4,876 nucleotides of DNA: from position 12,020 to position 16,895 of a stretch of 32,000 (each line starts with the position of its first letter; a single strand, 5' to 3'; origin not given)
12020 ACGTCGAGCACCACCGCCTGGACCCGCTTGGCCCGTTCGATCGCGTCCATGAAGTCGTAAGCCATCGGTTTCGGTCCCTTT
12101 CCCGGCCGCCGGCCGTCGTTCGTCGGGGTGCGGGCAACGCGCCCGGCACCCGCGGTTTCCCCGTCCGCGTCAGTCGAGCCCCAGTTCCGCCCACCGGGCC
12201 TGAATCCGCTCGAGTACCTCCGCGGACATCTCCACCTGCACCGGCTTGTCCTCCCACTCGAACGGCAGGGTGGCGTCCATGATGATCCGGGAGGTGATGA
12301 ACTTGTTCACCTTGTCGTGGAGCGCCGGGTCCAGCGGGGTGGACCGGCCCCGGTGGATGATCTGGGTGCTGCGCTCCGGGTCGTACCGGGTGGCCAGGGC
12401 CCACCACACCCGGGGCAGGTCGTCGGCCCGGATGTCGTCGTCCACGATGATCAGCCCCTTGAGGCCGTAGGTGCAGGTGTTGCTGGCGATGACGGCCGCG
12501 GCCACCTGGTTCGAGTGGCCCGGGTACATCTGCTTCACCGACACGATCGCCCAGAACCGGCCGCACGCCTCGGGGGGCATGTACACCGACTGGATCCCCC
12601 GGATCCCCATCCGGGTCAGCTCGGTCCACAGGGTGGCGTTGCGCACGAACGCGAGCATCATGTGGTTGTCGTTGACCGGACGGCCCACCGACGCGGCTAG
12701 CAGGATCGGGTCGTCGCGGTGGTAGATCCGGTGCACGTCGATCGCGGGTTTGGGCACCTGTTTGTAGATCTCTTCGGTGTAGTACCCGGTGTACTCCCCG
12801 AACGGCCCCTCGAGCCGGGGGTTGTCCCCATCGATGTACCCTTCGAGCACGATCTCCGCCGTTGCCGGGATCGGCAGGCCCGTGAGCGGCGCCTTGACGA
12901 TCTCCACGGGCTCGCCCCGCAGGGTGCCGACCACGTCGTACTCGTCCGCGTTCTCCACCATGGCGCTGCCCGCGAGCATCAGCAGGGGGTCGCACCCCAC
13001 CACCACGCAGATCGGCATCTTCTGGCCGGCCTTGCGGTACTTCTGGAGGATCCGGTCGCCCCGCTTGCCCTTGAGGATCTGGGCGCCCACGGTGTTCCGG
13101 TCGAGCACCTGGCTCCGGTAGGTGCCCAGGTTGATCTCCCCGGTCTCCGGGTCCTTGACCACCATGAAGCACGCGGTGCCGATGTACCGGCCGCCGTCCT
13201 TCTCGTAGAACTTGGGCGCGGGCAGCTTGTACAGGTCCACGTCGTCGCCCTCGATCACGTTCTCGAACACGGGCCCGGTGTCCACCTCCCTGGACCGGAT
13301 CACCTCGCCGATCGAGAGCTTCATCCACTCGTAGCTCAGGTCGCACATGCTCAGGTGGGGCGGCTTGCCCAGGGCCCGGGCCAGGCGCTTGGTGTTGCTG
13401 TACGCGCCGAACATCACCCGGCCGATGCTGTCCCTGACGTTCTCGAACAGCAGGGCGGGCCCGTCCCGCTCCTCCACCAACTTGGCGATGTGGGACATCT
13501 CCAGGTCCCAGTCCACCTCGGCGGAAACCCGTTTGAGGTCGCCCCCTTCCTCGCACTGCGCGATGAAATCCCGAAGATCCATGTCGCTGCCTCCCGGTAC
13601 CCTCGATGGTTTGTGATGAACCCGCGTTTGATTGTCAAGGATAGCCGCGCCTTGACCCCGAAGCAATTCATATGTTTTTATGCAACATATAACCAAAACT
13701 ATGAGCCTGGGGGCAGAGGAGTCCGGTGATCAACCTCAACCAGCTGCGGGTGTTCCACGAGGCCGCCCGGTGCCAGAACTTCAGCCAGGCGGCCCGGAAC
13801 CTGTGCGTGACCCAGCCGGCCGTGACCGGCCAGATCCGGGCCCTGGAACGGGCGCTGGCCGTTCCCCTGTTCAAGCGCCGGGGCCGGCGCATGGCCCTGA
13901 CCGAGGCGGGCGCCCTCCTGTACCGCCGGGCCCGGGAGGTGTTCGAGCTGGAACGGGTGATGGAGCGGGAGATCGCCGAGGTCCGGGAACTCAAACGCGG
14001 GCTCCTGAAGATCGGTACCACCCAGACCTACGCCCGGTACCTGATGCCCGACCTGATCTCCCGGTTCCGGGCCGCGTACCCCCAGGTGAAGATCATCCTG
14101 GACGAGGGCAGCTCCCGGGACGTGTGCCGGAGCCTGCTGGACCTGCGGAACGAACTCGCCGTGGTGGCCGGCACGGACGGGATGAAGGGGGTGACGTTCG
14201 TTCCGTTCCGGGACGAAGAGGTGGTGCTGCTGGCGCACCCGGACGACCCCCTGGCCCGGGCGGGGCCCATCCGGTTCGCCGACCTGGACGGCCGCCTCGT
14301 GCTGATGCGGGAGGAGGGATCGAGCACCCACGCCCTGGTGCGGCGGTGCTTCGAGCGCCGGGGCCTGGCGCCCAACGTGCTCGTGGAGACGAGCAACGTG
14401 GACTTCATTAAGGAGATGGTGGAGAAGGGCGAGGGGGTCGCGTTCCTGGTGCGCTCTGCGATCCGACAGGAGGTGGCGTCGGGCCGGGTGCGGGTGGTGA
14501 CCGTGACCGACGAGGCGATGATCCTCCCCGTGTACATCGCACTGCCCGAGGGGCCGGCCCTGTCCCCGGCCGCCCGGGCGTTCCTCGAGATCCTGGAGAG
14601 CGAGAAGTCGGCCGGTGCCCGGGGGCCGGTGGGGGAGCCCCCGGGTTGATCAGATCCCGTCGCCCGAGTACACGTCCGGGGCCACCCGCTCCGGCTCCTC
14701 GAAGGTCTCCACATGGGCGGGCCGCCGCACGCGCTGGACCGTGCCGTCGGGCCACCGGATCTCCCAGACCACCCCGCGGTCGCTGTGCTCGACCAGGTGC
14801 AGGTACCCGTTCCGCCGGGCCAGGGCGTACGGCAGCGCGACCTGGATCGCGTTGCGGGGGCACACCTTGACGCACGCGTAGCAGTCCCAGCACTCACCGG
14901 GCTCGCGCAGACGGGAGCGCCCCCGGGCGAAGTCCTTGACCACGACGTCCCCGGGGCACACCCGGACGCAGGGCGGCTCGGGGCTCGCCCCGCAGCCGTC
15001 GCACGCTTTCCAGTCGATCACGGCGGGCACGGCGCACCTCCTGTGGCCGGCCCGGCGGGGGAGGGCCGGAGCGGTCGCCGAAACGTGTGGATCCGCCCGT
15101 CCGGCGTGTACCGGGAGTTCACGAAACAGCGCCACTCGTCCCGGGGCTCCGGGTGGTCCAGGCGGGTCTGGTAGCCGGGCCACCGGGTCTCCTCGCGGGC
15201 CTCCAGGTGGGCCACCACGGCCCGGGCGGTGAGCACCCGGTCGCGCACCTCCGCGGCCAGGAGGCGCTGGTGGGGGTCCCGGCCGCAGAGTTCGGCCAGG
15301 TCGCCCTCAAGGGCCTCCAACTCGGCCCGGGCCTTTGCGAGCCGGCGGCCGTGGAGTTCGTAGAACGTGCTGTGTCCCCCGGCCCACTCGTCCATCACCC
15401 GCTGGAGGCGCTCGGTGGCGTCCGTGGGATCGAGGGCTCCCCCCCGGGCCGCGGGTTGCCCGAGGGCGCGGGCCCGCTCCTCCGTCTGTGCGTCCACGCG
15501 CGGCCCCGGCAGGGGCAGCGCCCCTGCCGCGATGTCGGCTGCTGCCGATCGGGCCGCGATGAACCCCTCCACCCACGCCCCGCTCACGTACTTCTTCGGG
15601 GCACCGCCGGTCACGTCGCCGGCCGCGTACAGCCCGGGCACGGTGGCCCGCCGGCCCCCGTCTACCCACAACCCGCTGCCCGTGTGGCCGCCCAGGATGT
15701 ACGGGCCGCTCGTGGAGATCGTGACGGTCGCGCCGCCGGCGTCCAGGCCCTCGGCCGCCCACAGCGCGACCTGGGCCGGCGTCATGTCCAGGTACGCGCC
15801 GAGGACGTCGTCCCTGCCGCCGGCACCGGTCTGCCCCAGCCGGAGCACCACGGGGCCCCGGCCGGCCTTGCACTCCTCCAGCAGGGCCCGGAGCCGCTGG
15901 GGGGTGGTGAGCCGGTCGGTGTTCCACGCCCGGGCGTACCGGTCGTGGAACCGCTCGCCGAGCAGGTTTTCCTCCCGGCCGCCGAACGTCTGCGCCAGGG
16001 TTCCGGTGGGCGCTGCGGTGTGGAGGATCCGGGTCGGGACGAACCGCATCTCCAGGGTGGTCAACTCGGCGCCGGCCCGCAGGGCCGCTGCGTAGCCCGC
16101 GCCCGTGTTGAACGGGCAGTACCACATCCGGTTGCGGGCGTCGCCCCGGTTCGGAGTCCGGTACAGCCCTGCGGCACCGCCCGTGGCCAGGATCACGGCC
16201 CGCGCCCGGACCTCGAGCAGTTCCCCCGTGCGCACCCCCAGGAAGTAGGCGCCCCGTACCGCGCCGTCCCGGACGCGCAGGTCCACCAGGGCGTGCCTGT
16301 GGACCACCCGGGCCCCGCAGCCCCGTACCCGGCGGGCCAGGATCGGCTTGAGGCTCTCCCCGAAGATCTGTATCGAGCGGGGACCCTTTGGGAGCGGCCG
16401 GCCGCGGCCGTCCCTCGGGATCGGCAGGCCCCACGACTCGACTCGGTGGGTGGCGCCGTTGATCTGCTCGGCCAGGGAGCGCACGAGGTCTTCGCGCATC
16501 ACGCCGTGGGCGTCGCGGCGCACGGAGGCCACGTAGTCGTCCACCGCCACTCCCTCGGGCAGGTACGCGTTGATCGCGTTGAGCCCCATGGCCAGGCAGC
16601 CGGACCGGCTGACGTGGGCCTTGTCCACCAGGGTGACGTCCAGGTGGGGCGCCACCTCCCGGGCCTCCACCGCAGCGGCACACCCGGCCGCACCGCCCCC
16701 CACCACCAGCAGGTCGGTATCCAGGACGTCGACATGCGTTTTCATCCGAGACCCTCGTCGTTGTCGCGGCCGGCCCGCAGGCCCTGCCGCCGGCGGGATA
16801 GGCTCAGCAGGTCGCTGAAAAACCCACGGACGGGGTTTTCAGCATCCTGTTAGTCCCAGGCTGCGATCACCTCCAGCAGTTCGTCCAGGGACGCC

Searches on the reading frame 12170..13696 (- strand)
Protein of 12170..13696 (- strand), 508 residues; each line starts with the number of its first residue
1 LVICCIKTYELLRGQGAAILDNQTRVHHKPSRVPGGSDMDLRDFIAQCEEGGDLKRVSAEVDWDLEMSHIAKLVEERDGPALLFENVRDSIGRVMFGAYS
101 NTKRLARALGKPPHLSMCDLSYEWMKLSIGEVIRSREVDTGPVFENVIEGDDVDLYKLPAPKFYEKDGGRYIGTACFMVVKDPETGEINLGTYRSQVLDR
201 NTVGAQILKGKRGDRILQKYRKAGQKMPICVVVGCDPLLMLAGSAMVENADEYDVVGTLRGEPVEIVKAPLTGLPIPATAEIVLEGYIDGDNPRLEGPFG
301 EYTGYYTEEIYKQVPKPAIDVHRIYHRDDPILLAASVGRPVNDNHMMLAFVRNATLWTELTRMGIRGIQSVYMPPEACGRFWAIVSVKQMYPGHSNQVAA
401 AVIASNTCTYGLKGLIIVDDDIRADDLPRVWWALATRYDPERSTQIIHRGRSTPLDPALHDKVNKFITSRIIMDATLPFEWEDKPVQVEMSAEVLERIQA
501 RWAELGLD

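Call 9: search_protein_families(library=pfam, proteins=[window:12170-13696:-], max_evalue=0.0001)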
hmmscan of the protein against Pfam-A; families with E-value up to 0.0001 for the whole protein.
window:12170-13696:- (508 aa): 3 families
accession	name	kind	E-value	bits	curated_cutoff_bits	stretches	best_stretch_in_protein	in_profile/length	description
PF01977.22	UbiD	-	6.3e-67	225.2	23.3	1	138-340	3-206/206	3-octaprenyl-4-hydroxybenzoate carboxy-lyase Rift-related domain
PF20696.2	UbiD_C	-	6.8e-33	113.8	24.2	1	345-475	1-127/127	3-octaprenyl-4-hydroxybenzoate carboxy-lyase C-terminal domain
PF20695.2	UbiD_N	-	1.3e-20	73.7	24.3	1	45-120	1-74/78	3-octaprenyl-4-hydroxybenzoate carboxy-lyase N-terminal domain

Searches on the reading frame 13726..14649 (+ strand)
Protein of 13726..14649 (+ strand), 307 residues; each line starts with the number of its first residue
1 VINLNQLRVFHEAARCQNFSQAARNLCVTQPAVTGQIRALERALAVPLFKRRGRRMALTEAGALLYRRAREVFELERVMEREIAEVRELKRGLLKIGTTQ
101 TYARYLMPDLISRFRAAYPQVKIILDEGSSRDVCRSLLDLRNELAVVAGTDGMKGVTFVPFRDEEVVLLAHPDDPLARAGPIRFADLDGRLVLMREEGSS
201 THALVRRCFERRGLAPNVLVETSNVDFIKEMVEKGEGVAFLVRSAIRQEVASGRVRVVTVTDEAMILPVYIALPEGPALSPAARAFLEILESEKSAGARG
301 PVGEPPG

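Call 11: search_protein_families(library=pfam, proteins=[window:13726-14649:+], max_evalue=0.0001)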
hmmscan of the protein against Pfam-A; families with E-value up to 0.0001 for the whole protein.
window:13726-14649:+ (307 aa): 3 families
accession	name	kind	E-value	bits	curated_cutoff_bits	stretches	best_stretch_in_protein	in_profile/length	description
PF03466.25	LysR_substrate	-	1.4e-50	172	28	1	88-292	2-206/209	LysR substrate binding domain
PF00126.33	HTH_1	-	4.6e-23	81.4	26.6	1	4-62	1-59/60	Bacterial regulatory helix-turn-helix protein, lysR family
PF13531.11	SBP_bac_11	-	1.9e-07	31.5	25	1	104-294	10-216/227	Bacterial extracellular solute-binding protein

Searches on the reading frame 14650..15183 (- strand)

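Call 3: search_protein_families(library=pfam, proteins=[window:14650-15183:-], max_evalue=0.01)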
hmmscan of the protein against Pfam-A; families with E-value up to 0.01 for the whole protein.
window:14650-15183:- (177 aa): 12 families
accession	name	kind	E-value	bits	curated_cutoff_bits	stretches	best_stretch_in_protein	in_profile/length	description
PF13187.11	Fer4_9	-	2.7e-08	34.2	27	1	60-113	1-52/52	4Fe-4S dicluster domain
PF00037.32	Fer4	-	2.4e-07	30.7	21.1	1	95-114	5-24/24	4Fe-4S binding domain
PF12838.12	Fer4_7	-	2.2e-06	28.5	27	1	61-112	2-52/52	4Fe-4S dicluster domain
PF13237.11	Fer4_10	-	4.2e-06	27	25.5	1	55-109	3-53/53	4Fe-4S dicluster domain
PF13484.11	Fer4_16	-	6.1e-05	24.1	30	1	97-116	1-20/66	4Fe-4S double cluster binding domain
PF12837.12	Fer4_6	-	0.0001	22.5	25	0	98-113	9-24/24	4Fe-4S binding domain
PF12800.12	Fer4_4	-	0.00016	22.2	24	1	96-110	2-16/17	4Fe-4S binding domain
PF12798.12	Fer4_3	-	0.00023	22.2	27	0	98-112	1-15/15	4Fe-4S binding domain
PF13183.11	Fer4_8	-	0.00042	21.2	27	0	97-111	53-67/68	4Fe-4S dicluster domain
PF12797.12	Fer4_2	-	0.0014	18.9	24.5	0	95-109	7-21/22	4Fe-4S binding domain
PF14697.11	Fer4_21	-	0.0018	18.8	35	1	54-114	1-58/59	4Fe-4S dicluster domain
PF13534.11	Fer4_17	-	0.0038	18.2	22.2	0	97-124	1-28/61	4Fe-4S dicluster domain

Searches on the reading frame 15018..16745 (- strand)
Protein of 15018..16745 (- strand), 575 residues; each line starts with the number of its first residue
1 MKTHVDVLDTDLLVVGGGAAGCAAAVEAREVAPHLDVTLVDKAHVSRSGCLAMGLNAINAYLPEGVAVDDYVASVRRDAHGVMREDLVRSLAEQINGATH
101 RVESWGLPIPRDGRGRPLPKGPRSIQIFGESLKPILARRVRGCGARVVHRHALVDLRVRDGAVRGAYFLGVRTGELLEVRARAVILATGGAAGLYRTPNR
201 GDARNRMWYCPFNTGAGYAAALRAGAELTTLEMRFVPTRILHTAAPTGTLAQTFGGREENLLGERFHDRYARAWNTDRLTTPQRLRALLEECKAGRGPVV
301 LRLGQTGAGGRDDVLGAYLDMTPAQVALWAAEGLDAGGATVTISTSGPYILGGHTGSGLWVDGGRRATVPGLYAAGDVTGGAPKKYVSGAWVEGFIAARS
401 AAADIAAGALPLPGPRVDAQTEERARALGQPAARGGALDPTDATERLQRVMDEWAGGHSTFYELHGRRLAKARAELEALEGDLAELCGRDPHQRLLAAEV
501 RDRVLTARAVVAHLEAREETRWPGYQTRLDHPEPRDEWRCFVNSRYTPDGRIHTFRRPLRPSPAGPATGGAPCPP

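Call 3: search_protein_families(library=pfam, proteins=[window:15018-16745:-], max_evalue=0.01)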
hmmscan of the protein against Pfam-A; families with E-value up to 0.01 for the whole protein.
window:15018-16745:- (575 aa): 7 families
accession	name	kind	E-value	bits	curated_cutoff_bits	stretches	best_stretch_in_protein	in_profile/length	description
PF00890.30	FAD_binding_2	-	1.7e-26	93.9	20.4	1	11-381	1-401/414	FAD binding domain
PF07992.20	Pyr_redox_2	-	7.2e-08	32.6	26.1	1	11-52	2-42/291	Pyridine nucleotide-disulphide oxidoreductase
PF12831.13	FAD_oxidored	-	5.7e-05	23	27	1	11-191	1-147/416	FAD dependent oxidoreductase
PF03486.20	HI0933_like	-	0.00027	20.9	50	1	11-192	2-166/244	HI0933-like protein Rossmann domain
PF13450.12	NAD_binding_8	-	0.0013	19.4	21.9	1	14-44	1-29/68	NAD(P)-binding Rossmann-like domain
PF01134.28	GIDA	-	0.0032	17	22.1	0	11-31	1-21/391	Glucose inhibited division protein A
PF05834.18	Lycopene_cycl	-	0.0083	15.7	23.4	1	11-43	1-33/380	Lycopene cyclase protein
